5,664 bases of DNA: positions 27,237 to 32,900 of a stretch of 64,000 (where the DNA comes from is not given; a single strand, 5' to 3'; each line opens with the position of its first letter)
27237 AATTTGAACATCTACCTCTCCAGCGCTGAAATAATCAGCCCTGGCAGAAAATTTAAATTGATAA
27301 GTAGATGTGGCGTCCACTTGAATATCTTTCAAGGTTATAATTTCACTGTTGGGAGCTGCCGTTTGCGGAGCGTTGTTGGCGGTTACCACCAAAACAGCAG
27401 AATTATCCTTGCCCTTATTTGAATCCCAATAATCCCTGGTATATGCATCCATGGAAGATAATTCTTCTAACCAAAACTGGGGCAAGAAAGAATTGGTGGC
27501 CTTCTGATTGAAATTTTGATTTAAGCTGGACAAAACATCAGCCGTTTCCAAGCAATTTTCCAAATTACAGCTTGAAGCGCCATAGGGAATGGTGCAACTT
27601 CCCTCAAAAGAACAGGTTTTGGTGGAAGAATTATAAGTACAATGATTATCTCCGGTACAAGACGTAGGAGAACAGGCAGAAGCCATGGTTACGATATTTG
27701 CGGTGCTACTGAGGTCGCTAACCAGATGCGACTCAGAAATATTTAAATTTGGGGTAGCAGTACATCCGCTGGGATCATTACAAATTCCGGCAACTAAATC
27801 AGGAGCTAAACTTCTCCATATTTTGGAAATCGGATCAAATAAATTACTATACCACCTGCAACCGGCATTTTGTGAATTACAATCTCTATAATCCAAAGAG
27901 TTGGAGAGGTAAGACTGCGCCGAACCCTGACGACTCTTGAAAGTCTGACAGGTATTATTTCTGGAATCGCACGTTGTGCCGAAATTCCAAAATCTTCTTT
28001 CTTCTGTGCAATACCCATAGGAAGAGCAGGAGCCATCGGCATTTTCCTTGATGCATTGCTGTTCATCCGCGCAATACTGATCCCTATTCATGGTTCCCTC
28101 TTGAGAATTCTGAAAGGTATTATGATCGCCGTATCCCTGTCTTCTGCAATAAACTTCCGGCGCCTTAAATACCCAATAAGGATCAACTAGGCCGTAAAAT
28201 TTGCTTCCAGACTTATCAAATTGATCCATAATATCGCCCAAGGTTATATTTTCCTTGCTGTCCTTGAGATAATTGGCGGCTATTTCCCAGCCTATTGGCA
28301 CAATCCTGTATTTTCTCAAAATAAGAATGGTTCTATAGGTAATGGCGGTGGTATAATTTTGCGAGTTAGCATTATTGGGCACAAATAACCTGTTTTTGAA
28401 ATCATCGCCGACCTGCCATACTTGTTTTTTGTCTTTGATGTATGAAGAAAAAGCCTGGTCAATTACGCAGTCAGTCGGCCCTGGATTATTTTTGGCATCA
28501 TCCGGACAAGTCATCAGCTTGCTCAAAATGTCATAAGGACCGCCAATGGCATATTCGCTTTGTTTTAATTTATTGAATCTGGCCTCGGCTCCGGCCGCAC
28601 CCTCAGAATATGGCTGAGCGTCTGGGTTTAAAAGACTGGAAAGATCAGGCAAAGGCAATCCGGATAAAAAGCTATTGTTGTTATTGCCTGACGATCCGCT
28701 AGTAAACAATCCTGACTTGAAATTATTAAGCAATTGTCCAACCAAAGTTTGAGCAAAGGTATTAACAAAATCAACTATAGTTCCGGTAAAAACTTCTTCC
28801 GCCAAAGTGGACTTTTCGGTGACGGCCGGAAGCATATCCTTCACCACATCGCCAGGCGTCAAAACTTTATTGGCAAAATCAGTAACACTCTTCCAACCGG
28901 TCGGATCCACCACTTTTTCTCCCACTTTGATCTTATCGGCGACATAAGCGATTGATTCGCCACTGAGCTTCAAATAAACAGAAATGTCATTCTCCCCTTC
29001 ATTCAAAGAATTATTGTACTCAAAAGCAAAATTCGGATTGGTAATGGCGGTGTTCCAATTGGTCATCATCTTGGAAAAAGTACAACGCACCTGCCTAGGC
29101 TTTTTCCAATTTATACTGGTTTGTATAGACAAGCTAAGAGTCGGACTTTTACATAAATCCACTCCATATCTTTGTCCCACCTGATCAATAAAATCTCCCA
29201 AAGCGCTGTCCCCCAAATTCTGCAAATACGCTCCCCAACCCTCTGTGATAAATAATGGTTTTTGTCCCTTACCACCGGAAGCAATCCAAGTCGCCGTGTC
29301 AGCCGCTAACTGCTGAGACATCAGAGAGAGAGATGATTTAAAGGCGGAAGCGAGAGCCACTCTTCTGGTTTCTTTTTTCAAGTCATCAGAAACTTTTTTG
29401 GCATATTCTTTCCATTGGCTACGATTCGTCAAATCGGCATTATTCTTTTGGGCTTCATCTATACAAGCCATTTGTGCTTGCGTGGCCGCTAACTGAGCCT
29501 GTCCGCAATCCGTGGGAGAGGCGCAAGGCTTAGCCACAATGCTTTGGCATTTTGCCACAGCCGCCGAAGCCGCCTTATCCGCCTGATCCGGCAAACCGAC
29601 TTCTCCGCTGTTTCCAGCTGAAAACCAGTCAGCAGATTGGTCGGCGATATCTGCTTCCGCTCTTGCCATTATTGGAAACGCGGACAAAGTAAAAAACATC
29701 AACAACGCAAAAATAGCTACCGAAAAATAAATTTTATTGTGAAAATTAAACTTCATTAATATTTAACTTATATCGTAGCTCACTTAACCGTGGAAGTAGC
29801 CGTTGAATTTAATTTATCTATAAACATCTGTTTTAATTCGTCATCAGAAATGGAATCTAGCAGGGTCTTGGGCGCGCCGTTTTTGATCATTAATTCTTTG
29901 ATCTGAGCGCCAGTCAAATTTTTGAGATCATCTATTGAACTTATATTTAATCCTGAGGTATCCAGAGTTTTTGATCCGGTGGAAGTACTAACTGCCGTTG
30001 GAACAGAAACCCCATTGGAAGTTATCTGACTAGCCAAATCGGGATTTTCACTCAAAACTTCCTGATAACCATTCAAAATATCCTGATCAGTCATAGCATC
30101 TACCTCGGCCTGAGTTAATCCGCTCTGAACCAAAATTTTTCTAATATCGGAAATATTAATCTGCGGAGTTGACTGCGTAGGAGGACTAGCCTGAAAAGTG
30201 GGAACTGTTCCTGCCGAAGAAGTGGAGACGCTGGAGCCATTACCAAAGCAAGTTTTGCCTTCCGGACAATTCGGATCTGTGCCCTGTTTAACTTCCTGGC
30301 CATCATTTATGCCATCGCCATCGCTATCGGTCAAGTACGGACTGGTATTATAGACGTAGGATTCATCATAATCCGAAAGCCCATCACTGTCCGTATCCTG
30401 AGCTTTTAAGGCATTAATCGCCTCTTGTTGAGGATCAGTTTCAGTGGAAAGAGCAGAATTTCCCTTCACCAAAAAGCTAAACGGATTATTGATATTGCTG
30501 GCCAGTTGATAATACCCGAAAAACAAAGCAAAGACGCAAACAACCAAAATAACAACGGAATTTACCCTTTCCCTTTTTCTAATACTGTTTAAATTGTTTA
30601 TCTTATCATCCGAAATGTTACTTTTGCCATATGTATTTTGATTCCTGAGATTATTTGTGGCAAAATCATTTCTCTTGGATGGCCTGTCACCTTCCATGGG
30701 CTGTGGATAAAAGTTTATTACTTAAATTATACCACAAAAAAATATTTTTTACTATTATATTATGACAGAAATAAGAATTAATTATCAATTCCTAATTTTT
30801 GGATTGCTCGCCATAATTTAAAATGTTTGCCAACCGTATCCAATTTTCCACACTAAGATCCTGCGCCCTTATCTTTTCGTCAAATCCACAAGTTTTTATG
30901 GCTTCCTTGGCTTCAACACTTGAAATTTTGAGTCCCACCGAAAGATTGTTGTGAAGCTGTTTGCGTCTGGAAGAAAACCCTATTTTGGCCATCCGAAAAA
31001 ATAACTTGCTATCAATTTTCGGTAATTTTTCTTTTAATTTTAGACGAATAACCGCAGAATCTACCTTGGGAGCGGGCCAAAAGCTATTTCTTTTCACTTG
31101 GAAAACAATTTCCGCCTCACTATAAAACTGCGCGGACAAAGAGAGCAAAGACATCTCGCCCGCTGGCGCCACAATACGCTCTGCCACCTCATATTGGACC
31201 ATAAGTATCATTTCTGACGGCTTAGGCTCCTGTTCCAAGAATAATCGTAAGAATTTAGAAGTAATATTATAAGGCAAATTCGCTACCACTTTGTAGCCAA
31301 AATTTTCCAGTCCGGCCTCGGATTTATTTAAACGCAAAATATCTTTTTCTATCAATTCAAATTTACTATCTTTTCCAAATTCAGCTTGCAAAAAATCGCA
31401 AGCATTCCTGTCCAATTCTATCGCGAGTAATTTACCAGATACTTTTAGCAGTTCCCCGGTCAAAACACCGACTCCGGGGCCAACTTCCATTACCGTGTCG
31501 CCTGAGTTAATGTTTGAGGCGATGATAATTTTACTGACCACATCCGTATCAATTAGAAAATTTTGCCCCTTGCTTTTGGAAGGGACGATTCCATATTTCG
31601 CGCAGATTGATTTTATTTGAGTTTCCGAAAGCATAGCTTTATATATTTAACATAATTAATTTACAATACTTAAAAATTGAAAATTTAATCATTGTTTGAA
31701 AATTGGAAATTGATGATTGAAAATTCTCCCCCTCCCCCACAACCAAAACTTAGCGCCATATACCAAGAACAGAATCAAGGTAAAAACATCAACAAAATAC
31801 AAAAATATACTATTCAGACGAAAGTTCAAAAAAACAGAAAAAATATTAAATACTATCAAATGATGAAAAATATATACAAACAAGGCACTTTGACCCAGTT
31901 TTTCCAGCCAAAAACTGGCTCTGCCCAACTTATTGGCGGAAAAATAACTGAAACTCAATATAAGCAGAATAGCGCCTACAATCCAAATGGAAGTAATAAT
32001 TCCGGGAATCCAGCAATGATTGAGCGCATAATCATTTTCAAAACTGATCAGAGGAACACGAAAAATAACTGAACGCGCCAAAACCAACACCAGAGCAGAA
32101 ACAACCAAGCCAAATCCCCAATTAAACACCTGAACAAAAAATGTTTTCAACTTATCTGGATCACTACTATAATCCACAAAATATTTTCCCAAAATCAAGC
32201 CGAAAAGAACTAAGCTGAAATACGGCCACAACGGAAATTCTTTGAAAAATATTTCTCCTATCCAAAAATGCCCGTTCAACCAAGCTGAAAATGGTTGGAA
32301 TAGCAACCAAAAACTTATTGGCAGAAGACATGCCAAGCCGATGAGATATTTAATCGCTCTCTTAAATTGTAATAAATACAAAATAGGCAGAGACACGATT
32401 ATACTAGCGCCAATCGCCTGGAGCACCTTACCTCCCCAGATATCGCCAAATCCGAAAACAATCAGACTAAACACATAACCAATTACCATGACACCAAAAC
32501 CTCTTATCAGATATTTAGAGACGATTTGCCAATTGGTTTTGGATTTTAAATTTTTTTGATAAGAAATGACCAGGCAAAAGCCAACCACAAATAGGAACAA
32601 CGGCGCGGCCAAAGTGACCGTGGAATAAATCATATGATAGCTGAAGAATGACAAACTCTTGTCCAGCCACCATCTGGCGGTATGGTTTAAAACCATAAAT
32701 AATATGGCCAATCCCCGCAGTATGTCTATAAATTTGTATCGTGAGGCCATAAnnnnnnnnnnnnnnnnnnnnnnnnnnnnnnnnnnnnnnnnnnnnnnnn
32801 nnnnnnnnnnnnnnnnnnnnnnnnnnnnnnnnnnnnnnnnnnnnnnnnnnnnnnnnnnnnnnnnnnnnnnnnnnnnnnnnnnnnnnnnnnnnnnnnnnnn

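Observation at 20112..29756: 3214-aa cysteine-rich giant surface protein with CBM-like domains and a recurrent GCxx(Y/F) module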

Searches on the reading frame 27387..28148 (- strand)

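Call 34: search_protein_families(library=pfam, proteins=[window:27387-28148:-], max_evalue=5)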
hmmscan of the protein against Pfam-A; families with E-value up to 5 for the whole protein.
window:27387-28148:- (254 aa): 1 family
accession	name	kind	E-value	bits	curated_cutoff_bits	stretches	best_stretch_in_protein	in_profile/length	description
PF02135.21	zf-TAZ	-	0.81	10.6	25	1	30-70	12-49/72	TAZ zinc finger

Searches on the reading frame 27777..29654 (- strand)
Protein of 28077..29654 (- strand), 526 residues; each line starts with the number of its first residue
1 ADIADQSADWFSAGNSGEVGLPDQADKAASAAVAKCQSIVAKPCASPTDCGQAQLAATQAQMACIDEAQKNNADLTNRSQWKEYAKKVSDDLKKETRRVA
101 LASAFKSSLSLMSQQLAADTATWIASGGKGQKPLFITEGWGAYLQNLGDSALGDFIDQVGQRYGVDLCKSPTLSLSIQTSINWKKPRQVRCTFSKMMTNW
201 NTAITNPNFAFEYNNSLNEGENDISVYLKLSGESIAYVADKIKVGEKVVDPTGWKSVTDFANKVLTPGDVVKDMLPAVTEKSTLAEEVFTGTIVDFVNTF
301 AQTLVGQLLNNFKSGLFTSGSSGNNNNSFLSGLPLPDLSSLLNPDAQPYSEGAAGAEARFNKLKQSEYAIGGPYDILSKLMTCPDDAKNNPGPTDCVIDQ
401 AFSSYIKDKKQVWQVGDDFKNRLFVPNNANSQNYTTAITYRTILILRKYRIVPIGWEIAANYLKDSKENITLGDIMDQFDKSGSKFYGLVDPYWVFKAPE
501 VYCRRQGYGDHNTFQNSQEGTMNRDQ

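Call 34: search_protein_families(library=pfam, proteins=[window:28077-29654:-], max_evalue=5)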
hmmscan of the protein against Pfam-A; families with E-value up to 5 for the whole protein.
window:28077-29654:- (526 aa): 2 families
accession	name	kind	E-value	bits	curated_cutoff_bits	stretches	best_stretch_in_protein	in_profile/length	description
PF22734.1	NNH2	-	0.12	12.5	27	2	79-119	12-52/181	NACHT N-terminal Helical domain 2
PF22557.2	DuOB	-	0.13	12.7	27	1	161-220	125-181/210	Dual OB-containing domain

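Call 36: predict_structure(alignment_id=A2)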
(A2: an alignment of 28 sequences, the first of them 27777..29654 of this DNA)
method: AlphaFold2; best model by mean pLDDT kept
length: 626 residues; sequences in the alignment: 28
mean_pLDDT: 53.2   pTM: 0.33
mean pLDDT of the five models: 53.2, 49.7, 48.4, 46.8, 45.1
residues with pLDDT >= 90: 15; 70-90: 124; 50-70: 163; < 50: 324
segments of 3 or more residues with pLDDT < 50: 1-22, 129-140, 164-196, 217-226, 228-234, 236-238, 243-291, 312-373, 501-538, 541-571, 573-575, 583-592, 594-626
pLDDT, mean of each block of 10 residues (from residue 1): 36 35 56 68 65 71 73 66 65 60 58 64 55 43 56 55 46 35 29 48 63 51 45 48 44 42 39 38 35 48 53 41 30 37 36 42 33 65 77 80 87 88 77 78 81 81 82 90 84 77 35 29 31 42 38 27 34 49 41 46 46 39 34
secondary structure, 60 per line:
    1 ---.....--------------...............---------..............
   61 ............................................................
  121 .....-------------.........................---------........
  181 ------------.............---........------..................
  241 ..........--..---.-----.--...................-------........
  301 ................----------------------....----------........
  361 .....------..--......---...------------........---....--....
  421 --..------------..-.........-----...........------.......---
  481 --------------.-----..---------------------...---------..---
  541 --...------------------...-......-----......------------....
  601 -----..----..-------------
elements in order (helices of 4 or more, strands of 3 or more residues): H4-8 H23-37 H47-125 H139-163 H173-180 H193-205 H209-216 H223-248 H267-285 H293-316 H339-342 H353-365 H376-381 H400-407 H417-420 H440-448 H454-464 H472-477 E543-545 E568-573 E579-584 H597-600

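Call 44: find_related_loci(query=A2, collection=genome_contigs, flank=10000)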
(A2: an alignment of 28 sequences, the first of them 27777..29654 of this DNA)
Query A2 (626 aa) in genome_contigs; peptide patterns used: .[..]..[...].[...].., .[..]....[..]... (x = any residue, [..] = any of these).
469 stretches matched a pattern; 457 encode a relative of the query (tblastn E <= 1e-3); the best 80 are kept; 80 distinct loci.
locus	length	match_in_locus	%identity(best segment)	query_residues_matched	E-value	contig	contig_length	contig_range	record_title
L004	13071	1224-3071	65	17-625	0e+0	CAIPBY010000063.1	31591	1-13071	MAG: Candidatus Buchananbacteria bacterium isolate MJ120702A_bin-902 genome assembly, contig: bin-902:063/101, whole gen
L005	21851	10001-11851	51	21-624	0e+0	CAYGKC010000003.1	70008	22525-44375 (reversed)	MAG TPA_asm: uncultured Gammaproteobacteria bacterium isolate ERP113451_co4_284 genome assembly, contig: NODE_73_length_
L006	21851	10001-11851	50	23-626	0e+0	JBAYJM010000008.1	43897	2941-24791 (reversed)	MAG: Candidatus Buchananbacteria bacterium isolate SO_2016_GW1_56 scaffold01625_OW334_2016, whole genome shotgun sequenc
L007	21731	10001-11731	49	49-626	3e-174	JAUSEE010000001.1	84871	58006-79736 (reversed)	MAG: Candidatus Buchananbacteria bacterium isolate E14_maxbin.167 E14_k141_232059, whole genome shotgun sequence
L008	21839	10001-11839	46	21-622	1e-173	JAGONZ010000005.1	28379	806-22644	MAG: Candidatus Buchananbacteria bacterium isolate Gw_Eff_bin_20 Gw_Eff_3157_length_28379_cov_4.454340, whole genome sho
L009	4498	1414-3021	49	87-613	6e-178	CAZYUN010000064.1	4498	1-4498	MAG TPA_asm: uncultured Gammaproteobacteria bacterium isolate SRP192927_co2_823 genome assembly, contig: NODE_46965_leng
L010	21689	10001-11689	46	56-613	3e-167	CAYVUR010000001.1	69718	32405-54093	MAG TPA_asm: uncultured Gammaproteobacteria bacterium isolate binchicken_co135_29 genome assembly, contig: NODE_909_leng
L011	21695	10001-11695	46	59-613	7e-164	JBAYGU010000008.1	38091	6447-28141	MAG: Candidatus Buchananbacteria bacterium isolate SO_2016_GW1_132 scaffold01986_OW334_2016, whole genome shotgun sequen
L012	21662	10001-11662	49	89-626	4e-164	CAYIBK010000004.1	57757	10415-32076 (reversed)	MAG TPA_asm: uncultured Gammaproteobacteria bacterium isolate ERP119705_co19_912 genome assembly, contig: NODE_279_lengt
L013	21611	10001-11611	48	91-625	9e-164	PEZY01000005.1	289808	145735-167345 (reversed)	MAG: Candidatus Buchananbacteria bacterium CG10_big_fil_rev_8_21_14_0_10_33_19 CG10_8_21_14_0.10_scaffold_13_c, whole ge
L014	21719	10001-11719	46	56-621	7e-163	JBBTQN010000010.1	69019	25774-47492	MAG: Patescibacteria group bacterium isolate H43-bin053_1 H43_bin053_1_000000000010, whole genome shotgun sequence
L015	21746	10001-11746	46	62-625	1e-160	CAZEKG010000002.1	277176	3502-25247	MAG TPA_asm: uncultured Gammaproteobacteria bacterium isolate SRP170004_co1_594 genome assembly, contig: NODE_37_length_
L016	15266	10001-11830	44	17-626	8e-160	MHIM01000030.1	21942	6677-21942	MAG: Candidatus Buchananbacteria bacterium RIFCSPLOWO2_01_FULL_39_33 rifcsplowo2_01_scaffold_5467, whole genome shotgun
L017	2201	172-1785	48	75-609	6e-171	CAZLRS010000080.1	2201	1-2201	MAG TPA_asm: uncultured Gammaproteobacteria bacterium isolate SRP256446_co1_29 genome assembly, contig: NODE_45977_lengt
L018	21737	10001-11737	46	43-613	1e-158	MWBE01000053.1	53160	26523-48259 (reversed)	MAG: Parcubacteria group bacterium ADurb.Bin326 BWY53_contig000053, whole genome shotgun sequence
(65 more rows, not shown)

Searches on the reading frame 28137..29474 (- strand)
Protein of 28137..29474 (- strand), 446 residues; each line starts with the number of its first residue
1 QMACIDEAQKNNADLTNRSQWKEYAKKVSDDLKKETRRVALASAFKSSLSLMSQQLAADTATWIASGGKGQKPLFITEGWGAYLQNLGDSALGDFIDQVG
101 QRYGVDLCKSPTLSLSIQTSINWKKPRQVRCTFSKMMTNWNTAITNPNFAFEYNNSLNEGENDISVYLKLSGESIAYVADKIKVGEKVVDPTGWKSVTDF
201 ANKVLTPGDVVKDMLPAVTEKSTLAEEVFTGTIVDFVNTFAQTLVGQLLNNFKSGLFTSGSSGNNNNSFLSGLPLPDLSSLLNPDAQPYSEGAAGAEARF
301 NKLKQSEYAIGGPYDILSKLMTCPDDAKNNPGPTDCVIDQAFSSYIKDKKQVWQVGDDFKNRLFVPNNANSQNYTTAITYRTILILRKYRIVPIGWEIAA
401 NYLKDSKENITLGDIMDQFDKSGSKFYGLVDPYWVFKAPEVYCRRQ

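Call 57: search_solved_structures(query=A4, max_evalue=10)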
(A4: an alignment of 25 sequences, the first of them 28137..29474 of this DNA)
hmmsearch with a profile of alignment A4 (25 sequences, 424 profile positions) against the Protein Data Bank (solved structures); distinct sequences matched with E-value up to 10: 3.
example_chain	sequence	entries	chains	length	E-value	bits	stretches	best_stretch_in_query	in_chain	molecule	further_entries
4bja_A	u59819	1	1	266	0.084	15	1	117-244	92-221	PROTEIN GLB-12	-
28jw_h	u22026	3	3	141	0.18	13.9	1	100-164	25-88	Small ribosomal subunit protein uS8c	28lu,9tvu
4o8w_A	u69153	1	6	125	0.34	13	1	112-185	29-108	Spore germination protein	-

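Call 60: find_homologous_proteins(query=A4, max_evalue=0.001)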
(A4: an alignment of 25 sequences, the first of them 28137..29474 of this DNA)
Query A4 (25 sequences) (446 aa, profile of the alignment): 14 proteins with E <= 0.001 among 8000 candidates.
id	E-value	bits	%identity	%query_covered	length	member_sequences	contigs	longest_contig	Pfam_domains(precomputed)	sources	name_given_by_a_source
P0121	1.8e-166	572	33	95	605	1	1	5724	-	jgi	jgi:hypothetical protein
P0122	2.3e-159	549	33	93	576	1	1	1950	-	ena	-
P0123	9.3e-155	534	47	99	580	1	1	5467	-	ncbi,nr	ncbi:MAG TPA: hypothetical protein VJB67_02540, partial [Patescibacteria group bacterium]|nr:hypothe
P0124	6.5e-152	524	48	93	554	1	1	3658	-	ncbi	ncbi:MAG: hypothetical protein WC517_04955, partial [Patescibacteria group bacterium]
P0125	1.2e-138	481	45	100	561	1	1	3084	-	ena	-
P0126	1.3e-117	411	33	70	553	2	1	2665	-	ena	-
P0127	7.1e-102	360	34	82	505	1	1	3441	-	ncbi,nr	ncbi:MAG TPA: hypothetical protein VJG65_03755, partial [Patescibacteria group bacterium]|nr:hypothe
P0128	3.5e-100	354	41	94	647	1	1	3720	-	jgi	-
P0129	1.5e-71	260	26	91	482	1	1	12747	-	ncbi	ncbi:MAG: hypothetical protein ABIJ91_04900, partial [Candidatus Kuenenbacteria bacterium]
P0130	5.9e-65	238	34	45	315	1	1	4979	-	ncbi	ncbi:hypothetical protein DRH27_03880, partial [Candidatus Falkowbacteria bacterium]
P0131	1.6e-62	230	31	53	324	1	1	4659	-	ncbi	ncbi:hypothetical protein DRH27_04065, partial [Candidatus Falkowbacteria bacterium]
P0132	3.9e-52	196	34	35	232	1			-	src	-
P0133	3.8e-41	160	24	69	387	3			-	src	-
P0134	5.0e-28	116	46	15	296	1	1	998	-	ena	-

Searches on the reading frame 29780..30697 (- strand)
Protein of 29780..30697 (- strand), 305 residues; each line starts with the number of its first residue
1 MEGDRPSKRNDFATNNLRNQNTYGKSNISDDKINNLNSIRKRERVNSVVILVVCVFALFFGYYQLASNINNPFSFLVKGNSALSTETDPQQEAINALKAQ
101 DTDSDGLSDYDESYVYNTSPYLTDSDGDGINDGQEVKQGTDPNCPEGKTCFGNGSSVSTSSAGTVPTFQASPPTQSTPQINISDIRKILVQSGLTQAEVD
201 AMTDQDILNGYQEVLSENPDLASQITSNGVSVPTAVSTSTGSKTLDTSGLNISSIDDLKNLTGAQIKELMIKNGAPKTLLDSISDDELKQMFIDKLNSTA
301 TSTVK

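Call 7: search_protein_families(library=pfam, proteins=[window:29780-30697:-], max_evalue=0.01)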
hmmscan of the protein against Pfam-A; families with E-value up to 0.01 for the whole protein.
window:29780-30697:- (305 aa): 1 family
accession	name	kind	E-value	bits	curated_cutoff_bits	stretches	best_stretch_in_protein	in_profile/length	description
PF18884.5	TSP3_bac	-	4.6e-10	39.6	25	1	124-143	1-20/22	Bacterial TSP3 repeat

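Call 35: search_protein_families(library=ncbifam, proteins=[window:29780-30697:-], max_evalue=0.1)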
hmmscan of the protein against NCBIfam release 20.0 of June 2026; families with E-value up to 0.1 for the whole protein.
window:29780-30697:- (305 aa): 2 families
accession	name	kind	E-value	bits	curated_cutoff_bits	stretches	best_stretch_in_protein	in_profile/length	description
NF047639.1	throspo3_MtsD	equivalog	2.8e-08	32.4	800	1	80-149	439-507/651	cell-cell cohesion protein MtsD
NF033765.2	gliding_CglD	equivalog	2.1e-05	22.5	400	1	97-140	75-123/1124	adventurous gliding motility lipoprotein CglD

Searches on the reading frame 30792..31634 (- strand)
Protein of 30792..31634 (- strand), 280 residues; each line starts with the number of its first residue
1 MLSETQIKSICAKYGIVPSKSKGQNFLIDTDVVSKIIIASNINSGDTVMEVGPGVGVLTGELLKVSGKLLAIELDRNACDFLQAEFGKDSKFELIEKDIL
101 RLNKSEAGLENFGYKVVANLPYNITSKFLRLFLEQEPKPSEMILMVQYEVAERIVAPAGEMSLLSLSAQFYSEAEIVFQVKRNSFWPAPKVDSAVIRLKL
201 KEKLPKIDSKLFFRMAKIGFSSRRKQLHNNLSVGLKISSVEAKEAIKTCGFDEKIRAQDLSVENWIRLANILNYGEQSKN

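Call 7: search_protein_families(library=pfam, proteins=[window:30792-31634:-], max_evalue=0.01)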
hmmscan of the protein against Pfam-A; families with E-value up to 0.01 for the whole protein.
window:30792-31634:- (280 aa): 1 family
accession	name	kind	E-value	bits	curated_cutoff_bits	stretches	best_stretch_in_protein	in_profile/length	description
PF00398.26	RrnaAD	-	1.3e-55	188.8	24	1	20-273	6-262/263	Ribosomal RNA adenine dimethylase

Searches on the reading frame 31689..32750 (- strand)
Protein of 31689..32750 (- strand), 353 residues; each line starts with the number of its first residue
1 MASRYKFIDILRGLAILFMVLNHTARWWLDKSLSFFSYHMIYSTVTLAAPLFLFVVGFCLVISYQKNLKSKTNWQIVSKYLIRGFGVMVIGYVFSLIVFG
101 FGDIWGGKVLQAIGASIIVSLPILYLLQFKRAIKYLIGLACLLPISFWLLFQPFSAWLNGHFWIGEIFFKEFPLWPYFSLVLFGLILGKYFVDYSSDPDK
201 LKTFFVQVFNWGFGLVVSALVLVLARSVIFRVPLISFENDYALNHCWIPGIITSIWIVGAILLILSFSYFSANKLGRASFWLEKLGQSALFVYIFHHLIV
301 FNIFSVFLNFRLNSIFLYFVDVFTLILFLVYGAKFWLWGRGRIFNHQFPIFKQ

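Call 7: search_protein_families(library=pfam, proteins=[window:31689-32750:-], max_evalue=0.01)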
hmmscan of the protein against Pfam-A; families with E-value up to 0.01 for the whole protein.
window:31689-32750:- (353 aa): 3 families
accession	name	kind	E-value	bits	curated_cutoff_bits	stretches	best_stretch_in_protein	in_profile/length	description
PF07786.18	HGSNAT_cat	-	9.3e-15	55.2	22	1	4-195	1-188/222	Heparan-alpha-glucosaminide N-acetyltransferase, catalytic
PF01757.29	Acyl_transf_3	-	2e-12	47.2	31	1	6-328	2-319/326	Acyltransferase domain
PF10129.15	OpgC_C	-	9.8e-05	21.9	21.4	1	8-102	5-93/358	OpgC protein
